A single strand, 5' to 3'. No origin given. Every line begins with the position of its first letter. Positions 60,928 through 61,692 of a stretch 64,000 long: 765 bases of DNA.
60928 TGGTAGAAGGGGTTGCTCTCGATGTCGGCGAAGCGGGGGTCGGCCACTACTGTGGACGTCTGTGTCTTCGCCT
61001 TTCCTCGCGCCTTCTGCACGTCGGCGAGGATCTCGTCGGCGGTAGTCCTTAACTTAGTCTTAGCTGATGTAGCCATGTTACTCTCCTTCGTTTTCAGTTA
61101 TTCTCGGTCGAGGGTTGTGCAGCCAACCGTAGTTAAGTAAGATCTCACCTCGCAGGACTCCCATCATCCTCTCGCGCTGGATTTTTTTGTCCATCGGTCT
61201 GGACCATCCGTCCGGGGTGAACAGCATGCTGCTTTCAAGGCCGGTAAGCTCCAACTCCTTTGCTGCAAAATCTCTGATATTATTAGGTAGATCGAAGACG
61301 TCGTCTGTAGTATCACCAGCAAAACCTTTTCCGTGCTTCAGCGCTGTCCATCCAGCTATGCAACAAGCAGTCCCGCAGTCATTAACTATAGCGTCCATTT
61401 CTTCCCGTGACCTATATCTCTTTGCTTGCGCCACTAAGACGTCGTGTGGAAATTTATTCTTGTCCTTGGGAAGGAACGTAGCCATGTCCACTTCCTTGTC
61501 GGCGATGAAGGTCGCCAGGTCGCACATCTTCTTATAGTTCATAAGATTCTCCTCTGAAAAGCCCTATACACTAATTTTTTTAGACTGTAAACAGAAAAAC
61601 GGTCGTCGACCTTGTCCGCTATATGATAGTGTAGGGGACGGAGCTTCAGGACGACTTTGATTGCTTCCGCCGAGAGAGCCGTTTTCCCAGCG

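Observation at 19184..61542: Five-copy family of small Cys-motif proteins scattered through the accessory region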

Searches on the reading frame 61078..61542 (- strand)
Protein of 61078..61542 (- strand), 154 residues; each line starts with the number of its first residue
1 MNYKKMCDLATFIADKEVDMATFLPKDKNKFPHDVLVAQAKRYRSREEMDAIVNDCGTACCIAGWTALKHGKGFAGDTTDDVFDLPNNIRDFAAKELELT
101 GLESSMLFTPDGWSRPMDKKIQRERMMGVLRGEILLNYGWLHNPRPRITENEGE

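Call 6: search_protein_families(library=pfam, proteins=[window:61078-61542:-], max_evalue=1)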
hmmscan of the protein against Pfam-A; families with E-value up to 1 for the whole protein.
window:61078-61542:- (154 aa): 1 family
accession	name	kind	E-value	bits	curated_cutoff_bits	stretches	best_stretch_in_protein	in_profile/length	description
PF01395.27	PBP_GOBP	-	0.067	13.7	22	1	26-56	59-90/113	PBP/GOBP family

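Call 7: search_protein_families(library=phrogs, proteins=[window:61078-61542:-], max_evalue=1)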
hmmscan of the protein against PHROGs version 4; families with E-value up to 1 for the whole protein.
window:61078-61542:- (154 aa): 3 families
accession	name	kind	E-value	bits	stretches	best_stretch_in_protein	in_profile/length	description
phrog_889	-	unknown function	1.7e-06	28.7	1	50-110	57-127/162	-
phrog_30739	-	unknown function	0.0097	16.9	1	54-69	33-48/163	-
phrog_13468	-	unknown function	0.039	14.6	1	52-64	39-51/195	-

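Call 10: search_dna_similar(query=window:61078-61542:-, collection=phages, mode=protein, max_rows=30, max_evalue=0.001)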
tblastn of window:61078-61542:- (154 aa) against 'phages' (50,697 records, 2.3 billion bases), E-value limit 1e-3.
No match.

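Call 12: search_protein_families(library=ncbifam, proteins=[window:61078-61542:-], max_evalue=1)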
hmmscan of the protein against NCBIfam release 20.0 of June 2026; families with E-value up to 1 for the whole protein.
window:61078-61542:- (154 aa): 0 families

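Call 13: search_protein_families(library=padloc, proteins=[window:61078-61542:-], max_evalue=1)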
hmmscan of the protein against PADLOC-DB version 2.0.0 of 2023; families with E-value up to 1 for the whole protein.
window:61078-61542:- (154 aa): 0 families
